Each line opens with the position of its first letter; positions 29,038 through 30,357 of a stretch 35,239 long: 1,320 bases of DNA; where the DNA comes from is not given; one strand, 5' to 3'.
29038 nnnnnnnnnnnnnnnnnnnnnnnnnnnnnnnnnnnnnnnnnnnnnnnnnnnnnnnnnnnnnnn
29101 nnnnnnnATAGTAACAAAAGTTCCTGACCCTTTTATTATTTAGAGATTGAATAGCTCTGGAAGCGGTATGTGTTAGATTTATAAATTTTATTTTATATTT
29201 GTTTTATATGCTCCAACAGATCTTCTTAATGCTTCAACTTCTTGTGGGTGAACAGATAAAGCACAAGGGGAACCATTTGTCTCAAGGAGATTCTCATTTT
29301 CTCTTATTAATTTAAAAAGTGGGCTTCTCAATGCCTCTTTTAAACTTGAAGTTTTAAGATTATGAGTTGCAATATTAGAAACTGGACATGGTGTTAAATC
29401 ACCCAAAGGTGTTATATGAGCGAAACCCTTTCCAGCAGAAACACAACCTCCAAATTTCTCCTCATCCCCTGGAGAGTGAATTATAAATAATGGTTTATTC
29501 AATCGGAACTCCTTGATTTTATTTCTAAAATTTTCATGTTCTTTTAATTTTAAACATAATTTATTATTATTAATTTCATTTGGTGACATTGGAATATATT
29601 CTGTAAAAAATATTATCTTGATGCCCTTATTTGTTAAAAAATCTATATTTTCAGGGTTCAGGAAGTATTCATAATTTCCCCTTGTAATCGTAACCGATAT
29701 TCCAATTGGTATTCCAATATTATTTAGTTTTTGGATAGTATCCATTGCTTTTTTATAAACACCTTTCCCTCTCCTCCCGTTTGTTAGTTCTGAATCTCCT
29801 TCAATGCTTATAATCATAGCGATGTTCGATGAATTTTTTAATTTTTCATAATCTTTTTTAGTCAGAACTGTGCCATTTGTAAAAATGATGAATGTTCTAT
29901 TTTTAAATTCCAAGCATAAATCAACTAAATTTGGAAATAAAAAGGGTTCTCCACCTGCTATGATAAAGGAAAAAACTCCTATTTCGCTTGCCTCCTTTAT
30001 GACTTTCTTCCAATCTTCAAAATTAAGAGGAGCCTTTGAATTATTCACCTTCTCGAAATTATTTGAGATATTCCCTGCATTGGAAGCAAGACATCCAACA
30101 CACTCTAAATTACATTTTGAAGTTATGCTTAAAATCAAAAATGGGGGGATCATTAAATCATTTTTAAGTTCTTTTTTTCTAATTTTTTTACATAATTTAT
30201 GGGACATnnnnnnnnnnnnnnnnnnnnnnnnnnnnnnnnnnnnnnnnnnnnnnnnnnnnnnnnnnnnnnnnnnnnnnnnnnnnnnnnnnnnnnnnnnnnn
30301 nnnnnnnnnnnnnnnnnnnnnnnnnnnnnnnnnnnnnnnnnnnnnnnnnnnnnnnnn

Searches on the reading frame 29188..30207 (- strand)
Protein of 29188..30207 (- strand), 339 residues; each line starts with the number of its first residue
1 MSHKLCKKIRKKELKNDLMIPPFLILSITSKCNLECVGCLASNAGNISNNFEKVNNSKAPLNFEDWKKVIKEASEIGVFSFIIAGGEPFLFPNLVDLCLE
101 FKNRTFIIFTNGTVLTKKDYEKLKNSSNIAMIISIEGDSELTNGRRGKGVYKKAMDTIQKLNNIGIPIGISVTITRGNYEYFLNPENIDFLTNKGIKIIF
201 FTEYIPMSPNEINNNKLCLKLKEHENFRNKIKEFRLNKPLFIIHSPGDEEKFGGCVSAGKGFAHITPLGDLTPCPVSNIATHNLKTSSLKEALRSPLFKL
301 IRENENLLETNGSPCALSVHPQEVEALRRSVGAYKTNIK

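Call 3: search_protein_families(library=ncbifam, proteins=[window:29188-30207:-], max_evalue=0.01)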
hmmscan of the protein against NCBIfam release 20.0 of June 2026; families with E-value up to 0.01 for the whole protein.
window:29188-30207:- (339 aa): 66 families (the best 25 are shown)
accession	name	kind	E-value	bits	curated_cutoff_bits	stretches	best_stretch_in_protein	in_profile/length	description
NF033640.1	N_Twi_rSAM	subfamily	3e-19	69.4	170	1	16-233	105-335/398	twitch domain-containing radical SAM protein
TIGR04545.1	rSAM_ahbD_hemeb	equivalog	7.7e-19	68.3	500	1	27-183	5-156/339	heme b synthase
TIGR03962.1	mycofact_rSAM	equivalog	3.4e-18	65.9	265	1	13-182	3-166/339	mycofactocin radical SAM maturase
TIGR04546.1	rSAM_ahbC_deAc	equivalog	3.4e-18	65.6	650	1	22-201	39-210/390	12,18-didecarboxysiroheme deacetylase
NF050035.1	rSAM_WgK_link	exception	8.9e-18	64.4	650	1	21-185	8-167/367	radical SAM/SPASM peptide maturase WgkB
TIGR04054.1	rSAM_NirJ1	equivalog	3.2e-17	62.2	650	1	22-182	36-190/387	putative heme d1 biosynthesis radical SAM protein NirJ1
TIGR04055.1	rSAM_NirJ2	equivalog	5e-17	62.4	500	1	28-304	6-285/326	putative heme d1 biosynthesis radical SAM protein NirJ2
TIGR04051.1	rSAM_NirJ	equivalog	5.7e-17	61.7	515.45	1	22-201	2-173/354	heme d1 biosynthesis radical SAM protein NirJ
TIGR04250.1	SCM_rSAM_ScmE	equivalog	7.1e-17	61.3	400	1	26-180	7-156/358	SynChlorMet cassette radical SAM/SPASM protein ScmE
TIGR04053.2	TIGR04053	equivalog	3.2e-16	59.5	395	1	22-198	7-180/366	TIGR04053 family radical SAM/SPASM domain-containing protein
TIGR04317.1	W_rSAM_matur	equivalog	5.4e-16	58.6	380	1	24-238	6-217/349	tungsten cofactor oxidoreductase radical SAM maturase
NF047865.1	rSAM_PapB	equivalog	1e-15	57.9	340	1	24-223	5-214/330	PapB family radical SAM/SPASM ranthipeptide maturase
TIGR04403.1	rSAM_skfB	equivalog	1.3e-15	57.2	300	1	22-289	104-363/402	sporulation killing factor system radical SAM maturase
TIGR04084.1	rSAM_AF0577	subfamily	3.6e-15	55.8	225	1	28-177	3-141/347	TIGR04084 family radical SAM/SPASM domain-containing protein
TIGR02109.1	PQQ_syn_pqqE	equivalog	4.7e-15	55.4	381.35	1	19-281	4-264/358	pyrroloquinoline quinone biosynthesis protein PqqE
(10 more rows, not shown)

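Call 4: search_protein_families(library=pfam, proteins=[window:29188-30207:-], max_evalue=0.01)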
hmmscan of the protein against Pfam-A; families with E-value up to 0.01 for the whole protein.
window:29188-30207:- (339 aa): 3 families
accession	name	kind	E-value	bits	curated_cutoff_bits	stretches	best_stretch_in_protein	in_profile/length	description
PF04055.27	Radical_SAM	-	1.1e-17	65.2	29.5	1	27-174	2-151/166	Radical SAM superfamily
PF13186.11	SPASM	-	1.9e-05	25.3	21.5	1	255-305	1-53/67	Iron-sulfur cluster-binding domain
PF13353.11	Fer4_12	-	4.3e-05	24.3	22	1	29-122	12-102/137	4Fe-4S single cluster domain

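Call 6: find_homologous_proteins(query=window:29188-30207:-)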
Query window:29188-30207:- (339 aa): 1082 proteins with E <= 0.001 among 2940 candidates; the best 120 are listed.
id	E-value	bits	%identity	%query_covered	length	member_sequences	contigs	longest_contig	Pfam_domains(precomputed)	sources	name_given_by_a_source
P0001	1.0e-222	756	100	100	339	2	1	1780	PF13186.12,PF04055.28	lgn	-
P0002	6.1e-132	458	61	98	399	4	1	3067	PF04055.28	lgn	-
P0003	1.4e-130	453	60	98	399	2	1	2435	PF04055.28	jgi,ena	-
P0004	3.9e-130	452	60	98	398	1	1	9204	PF04055.28,PF13353.12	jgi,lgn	-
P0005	4.1e-130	452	60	98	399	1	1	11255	PF04055.28,PF13353.12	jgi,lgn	-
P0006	1.4e-129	450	60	98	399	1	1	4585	PF04055.28,PF13353.12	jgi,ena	-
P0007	1.7e-129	450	59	100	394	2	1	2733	PF04055.28,PF13353.12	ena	-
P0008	1.8e-129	450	59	98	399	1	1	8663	PF04055.28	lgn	-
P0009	3.0e-129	449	57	99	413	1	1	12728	PF04055.28,PF13353.12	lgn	-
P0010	5.1e-129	448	59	98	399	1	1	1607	PF04055.28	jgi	-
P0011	5.9e-129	448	59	98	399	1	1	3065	PF04055.28,PF13353.12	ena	-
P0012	9.1e-129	447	60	99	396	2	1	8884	PF04055.28,PF13353.12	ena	-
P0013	9.4e-129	447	61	99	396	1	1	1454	PF04055.28,PF13353.12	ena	-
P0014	1.2e-128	447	58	98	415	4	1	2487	PF04055.28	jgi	-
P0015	1.5e-128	447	56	100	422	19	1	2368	PF04055.28,PF13353.12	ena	-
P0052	5.4e-125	435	57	98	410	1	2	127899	PF04055.28,PF13353.12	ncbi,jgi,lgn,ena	-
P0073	2.6e-123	429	57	98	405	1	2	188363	PF13186.12,PF04055.28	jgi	jgi:MoaA/NifB/PqqE/SkfB family radical SAM enzyme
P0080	1.1e-122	427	56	100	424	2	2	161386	PF04055.28,PF13353.12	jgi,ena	jgi:MoaA/NifB/PqqE/SkfB family radical SAM enzyme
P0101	2.6e-121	423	57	99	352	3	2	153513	PF04055.28,PF13353.12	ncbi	ncbi:MAG: radical SAM/SPASM domain-containing protein [Promethearchaeota archaeon]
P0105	4.8e-121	422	52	100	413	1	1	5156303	PF04055.28,PF13353.12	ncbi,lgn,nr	ncbi:MAG: radical SAM protein [Thermoplasmata archaeon]|nr:MAG: radical SAM protein [Thermoplasmata 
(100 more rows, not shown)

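Call 8: search_solved_structures(query=window:29188-30207:-, max_evalue=0.001)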
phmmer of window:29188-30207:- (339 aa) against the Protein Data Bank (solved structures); distinct sequences matched with E-value up to 0.001: 13.
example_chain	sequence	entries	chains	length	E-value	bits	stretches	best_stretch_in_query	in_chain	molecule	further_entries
6efn_A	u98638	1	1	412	9.3e-13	51.2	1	18-279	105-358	Sporulation killing factor maturation protein SkfB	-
5v1q_A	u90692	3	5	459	7.6e-10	41.6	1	8-194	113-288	Radical SAM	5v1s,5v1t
2fb2_A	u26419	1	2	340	1.6e-07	34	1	23-205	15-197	Molybdenum cofactor biosynthesis protein A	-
1tv7_A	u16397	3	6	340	2.7e-07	33.2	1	23-205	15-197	Molybdenum cofactor biosynthesis protein A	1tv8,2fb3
6c8v_A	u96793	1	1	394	4.4e-07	32.5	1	20-276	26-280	Coenzyme PQQ synthesis protein E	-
6b4c_A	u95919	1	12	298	7.4e-07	31.8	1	26-165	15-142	Viperin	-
9dgw_A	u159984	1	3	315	7.8e-07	31.7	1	24-165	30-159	Radical SAM core domain-containing protein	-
9dfw_A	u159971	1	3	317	7.9e-07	31.7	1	24-165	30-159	Radical SAM core domain-containing protein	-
7n7i_A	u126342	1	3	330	9.1e-07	31.5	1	25-165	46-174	Viperin-like enzyme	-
9dfu_A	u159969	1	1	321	3.2e-05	26.4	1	24-192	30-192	Radical SAM core domain-containing protein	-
9dfn_A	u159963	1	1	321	3.8e-05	26.1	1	27-192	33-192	Radical SAM core domain-containing protein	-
7vob_C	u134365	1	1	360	4.5e-05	25.9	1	61-196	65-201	Cytosylglucuronate decarboxylase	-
7voc_C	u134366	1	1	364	4.6e-05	25.9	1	61-196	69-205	Cytosylglucuronate decarboxylase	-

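Call 11: find_encoding_contigs(protein=window:29188-30207:-, flank=10000)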
Protein window:29188-30207:- (339 aa): 16 contigs read that carry it; 6 places shown.
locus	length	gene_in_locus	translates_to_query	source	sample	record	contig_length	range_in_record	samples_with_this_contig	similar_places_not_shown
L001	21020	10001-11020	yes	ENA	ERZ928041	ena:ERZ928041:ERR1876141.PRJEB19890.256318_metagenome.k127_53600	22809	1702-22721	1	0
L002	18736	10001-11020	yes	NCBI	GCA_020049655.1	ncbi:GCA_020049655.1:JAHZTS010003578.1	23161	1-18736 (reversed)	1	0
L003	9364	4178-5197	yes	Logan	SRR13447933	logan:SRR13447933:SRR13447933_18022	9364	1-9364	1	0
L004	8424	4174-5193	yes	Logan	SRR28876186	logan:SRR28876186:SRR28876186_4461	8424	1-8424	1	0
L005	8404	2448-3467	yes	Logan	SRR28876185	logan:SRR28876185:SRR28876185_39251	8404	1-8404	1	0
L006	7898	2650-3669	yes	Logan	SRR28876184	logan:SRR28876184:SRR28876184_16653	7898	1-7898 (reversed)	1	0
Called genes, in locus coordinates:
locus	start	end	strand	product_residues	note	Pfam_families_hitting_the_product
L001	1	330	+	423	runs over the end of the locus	PF16491:Peptidase_M48_N, PF01435:Peptidase_M48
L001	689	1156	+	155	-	PF00578:AhpC-TSA, PF08534:Redoxin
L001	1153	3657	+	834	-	PF00246:Peptidase_M14, PF09136:Glucodextran_B (faint), PF07833:Cu_amine_oxidN1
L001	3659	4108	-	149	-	-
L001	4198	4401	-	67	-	-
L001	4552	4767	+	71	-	PF01527:HTH_Tnp_1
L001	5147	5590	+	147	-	PF00665:rve, PF13683:rve_3, PF13333:rve_2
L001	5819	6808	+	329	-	PF00877:NLPC_P60 (weak)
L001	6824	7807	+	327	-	-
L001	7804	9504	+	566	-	PF08308:PEGA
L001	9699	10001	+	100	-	-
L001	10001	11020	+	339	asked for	PF04055:Radical_SAM, PF13186:SPASM (faint)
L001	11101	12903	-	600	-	-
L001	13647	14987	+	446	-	PF13941:MutL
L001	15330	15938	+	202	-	PF00440:TetR_N, PF17922:TetR_C_17 (weak)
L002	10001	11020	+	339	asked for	PF04055:Radical_SAM, PF13186:SPASM (faint)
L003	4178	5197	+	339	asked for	PF04055:Radical_SAM, PF13186:SPASM (faint)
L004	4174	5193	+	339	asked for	PF04055:Radical_SAM, PF13186:SPASM (faint)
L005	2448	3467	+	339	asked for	PF04055:Radical_SAM, PF13186:SPASM (faint)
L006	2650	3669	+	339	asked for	PF04055:Radical_SAM, PF13186:SPASM (faint)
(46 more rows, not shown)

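Call 12: find_encoding_contigs(protein=P0052, flank=8000, max_places=2)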
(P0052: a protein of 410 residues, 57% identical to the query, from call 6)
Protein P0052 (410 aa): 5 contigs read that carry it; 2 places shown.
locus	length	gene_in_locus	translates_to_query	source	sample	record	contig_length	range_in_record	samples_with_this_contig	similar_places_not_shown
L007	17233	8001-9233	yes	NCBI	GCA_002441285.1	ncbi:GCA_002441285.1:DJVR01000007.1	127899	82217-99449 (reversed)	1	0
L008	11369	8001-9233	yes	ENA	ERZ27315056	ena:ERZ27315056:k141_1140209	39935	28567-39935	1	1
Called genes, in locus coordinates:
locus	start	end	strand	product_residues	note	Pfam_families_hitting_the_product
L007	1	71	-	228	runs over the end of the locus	PF01966:HD (weak)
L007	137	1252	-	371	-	PF04015:DUF362, PF12837:Fer4_6 (weak), PF12838:Fer4_7, PF13187:Fer4_9 (weak), PF13237:Fer4_10, PF14697:Fer4_21, PF00037:Fer4 (weak), PF12837:Fer4_6 (weak), +2 more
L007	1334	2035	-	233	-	PF23023:Anti-Pycsar_Apyc1 (weak), PF13483:Lactamase_B_3, PF12706:Lactamase_B_2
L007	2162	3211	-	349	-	PF08240:ADH_N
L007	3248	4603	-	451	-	PF00224:PK, PF02887:PK_C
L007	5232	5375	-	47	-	-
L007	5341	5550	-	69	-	-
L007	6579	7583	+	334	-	PF01087:GalP_UDP_transf, PF16285:DUF4931_N, PF01230:HIT (faint), PF16268:DUF4921, PF02744:GalP_UDP_tr_C, PF11969:DcpS_C (weak)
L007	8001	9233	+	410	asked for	PF13353:Fer4_12 (faint), PF04055:Radical_SAM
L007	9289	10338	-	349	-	PF00710:Asparaginase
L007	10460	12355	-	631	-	PF01590:GAF, PF13185:GAF_2, PF13492:GAF_3 (weak), PF00989:PAS, PF08448:PAS_4, PF13188:PAS_8, PF13426:PAS_9, PF00990:GGDEF, +1 more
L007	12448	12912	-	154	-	PF04073:tRNA_edit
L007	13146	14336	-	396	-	-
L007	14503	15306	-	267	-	PF00702:Hydrolase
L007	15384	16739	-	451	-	PF00989:PAS, PF13188:PAS_8, PF08448:PAS_4 (weak), PF13426:PAS_9, PF00989:PAS (weak), PF08448:PAS_4 (weak), PF13426:PAS_9, PF00990:GGDEF, +3 more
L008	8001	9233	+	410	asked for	PF13353:Fer4_12 (faint), PF04055:Radical_SAM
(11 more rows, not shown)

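Call 13: find_encoding_contigs(protein=P0073, flank=8000, max_places=2)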
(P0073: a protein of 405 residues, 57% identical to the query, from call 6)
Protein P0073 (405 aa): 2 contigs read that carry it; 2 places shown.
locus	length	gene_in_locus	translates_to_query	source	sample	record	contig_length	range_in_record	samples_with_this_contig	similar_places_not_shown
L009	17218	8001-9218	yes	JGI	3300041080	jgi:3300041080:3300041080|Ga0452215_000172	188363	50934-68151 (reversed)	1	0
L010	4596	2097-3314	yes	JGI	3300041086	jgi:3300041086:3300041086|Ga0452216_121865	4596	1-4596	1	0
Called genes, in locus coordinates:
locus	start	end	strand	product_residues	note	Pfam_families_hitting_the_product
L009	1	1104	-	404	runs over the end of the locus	PF09861:Lar_N, PF21113:LarA_C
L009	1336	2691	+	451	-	PF01726:LexA_DNA_bind (faint), PF01978:TrmB (faint), PF08279:HTH_11 (faint), PF13404:HTH_AsnC-type, PF13412:HTH_24, PF22451:NirdL-like_HTH (weak), PF13404:HTH_AsnC-type, PF13412:HTH_24, +3 more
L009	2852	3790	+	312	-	PF00005:ABC_tran, PF13304:AAA_21 (weak)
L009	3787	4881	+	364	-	PF12679:ABC2_membrane_2, PF10920:DUF2705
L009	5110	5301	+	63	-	-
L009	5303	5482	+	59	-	-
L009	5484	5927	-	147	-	PF09719:C_GCAxxG_C_C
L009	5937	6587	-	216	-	PF04967:HTH_10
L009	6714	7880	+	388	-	-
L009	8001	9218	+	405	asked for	PF04055:Radical_SAM, PF13186:SPASM (faint)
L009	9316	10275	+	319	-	PF00005:ABC_tran, PF13175:AAA_15 (faint), PF13304:AAA_21, PF13732:DrrA1-3_C (weak)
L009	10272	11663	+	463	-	PF12679:ABC2_membrane_2, PF12698:ABC2_membrane_3, PF01061:ABC2_membrane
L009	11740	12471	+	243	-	PF12840:HTH_20 (weak)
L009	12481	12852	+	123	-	-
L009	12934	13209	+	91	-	PF04014:MazE_antitoxin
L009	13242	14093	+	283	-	PF13489:Methyltransf_23, PF01135:PCMT, PF01209:Ubie_methyltran, PF06325:PrmA, PF08241:Methyltransf_11, PF08242:Methyltransf_12, PF13649:Methyltransf_25, PF13847:Methyltransf_31, +3 more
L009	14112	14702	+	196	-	-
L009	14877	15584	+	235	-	PF13386:DsbD_2 (weak)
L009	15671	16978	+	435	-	PF04087:DUF389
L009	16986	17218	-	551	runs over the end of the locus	-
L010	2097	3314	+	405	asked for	PF04055:Radical_SAM, PF13186:SPASM (faint)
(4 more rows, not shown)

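Call 14: find_encoding_contigs(protein=P0105, flank=8000, max_places=2)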
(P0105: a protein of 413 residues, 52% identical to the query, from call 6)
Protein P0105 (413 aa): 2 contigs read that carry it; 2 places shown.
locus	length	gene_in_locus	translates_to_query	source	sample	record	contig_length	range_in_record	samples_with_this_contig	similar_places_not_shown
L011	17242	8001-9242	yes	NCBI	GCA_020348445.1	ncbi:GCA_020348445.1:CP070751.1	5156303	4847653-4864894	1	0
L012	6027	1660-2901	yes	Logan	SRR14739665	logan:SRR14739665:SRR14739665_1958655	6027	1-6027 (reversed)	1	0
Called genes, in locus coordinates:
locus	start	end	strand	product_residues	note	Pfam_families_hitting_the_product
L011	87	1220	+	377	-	-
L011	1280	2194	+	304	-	PF08240:ADH_N, PF00107:ADH_zinc_N, PF13602:ADH_zinc_N_2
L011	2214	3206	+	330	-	PF08240:ADH_N, PF00107:ADH_zinc_N, PF13602:ADH_zinc_N_2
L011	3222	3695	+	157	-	PF12641:Flavodoxin_3, PF12724:Flavodoxin_5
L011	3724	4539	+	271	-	PF01026:TatD_DNase (weak), PF04909:Amidohydro_2 (weak)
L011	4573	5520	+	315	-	PF08240:ADH_N, PF00107:ADH_zinc_N, PF13602:ADH_zinc_N_2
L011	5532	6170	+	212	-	PF01209:Ubie_methyltran, PF01739:CheR (faint), PF13489:Methyltransf_23, PF06325:PrmA, PF13847:Methyltransf_31, PF08241:Methyltransf_11, PF08242:Methyltransf_12, PF13649:Methyltransf_25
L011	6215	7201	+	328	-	PF16884:ADH_N_2 (faint), PF08240:ADH_N, PF00107:ADH_zinc_N, PF13602:ADH_zinc_N_2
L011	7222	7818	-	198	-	PF04191:PEMT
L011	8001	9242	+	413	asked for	PF13353:Fer4_12 (weak), PF04055:Radical_SAM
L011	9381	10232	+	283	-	PF01135:PCMT, PF01209:Ubie_methyltran, PF06325:PrmA, PF13489:Methyltransf_23, PF08241:Methyltransf_11, PF08242:Methyltransf_12, PF13649:Methyltransf_25, PF13847:Methyltransf_31, +1 more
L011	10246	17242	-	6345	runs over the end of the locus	PF00353:HemolysinCabind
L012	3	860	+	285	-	?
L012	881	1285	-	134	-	PF04191:PEMT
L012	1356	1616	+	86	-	-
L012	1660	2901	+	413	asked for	PF13353:Fer4_12 (weak), PF04055:Radical_SAM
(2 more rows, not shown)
